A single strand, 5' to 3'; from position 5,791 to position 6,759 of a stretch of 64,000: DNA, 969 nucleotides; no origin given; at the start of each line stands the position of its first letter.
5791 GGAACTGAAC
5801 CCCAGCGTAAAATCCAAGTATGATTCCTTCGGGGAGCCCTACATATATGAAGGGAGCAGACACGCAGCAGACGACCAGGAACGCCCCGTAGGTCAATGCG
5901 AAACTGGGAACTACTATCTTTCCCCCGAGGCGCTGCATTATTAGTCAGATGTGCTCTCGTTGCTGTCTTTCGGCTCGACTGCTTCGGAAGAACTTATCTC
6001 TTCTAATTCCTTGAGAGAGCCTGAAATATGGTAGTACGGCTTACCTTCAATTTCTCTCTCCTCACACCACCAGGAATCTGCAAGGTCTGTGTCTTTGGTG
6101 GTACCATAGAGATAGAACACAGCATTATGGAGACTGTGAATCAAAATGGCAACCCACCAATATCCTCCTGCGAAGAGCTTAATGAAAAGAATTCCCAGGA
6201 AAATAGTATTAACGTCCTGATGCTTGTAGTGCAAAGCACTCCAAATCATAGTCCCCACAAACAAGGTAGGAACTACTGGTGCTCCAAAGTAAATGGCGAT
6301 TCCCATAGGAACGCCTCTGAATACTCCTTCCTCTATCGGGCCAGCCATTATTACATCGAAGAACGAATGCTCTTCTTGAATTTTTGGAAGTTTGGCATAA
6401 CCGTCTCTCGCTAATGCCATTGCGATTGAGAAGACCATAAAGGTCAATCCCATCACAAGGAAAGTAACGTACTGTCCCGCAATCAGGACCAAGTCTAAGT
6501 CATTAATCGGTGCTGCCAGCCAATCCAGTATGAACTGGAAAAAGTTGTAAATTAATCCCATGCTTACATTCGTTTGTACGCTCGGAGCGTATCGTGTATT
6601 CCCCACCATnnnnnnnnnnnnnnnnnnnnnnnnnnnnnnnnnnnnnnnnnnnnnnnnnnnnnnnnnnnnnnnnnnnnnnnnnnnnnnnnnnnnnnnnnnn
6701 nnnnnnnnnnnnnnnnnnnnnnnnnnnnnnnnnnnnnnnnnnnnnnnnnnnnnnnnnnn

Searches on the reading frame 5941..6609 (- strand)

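Call 55: search_protein_families(library=pfam, proteins=[window:5941-6609:-], max_evalue=0.001)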
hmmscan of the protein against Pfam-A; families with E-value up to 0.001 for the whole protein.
window:5941-6609:- (222 aa): 1 family
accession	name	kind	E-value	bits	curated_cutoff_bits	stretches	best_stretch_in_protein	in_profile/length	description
PF02517.21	Rce1-like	-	5.1e-06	27.1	22.4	1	83-164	9-93/93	Type II CAAX prenyl endopeptidase Rce1-like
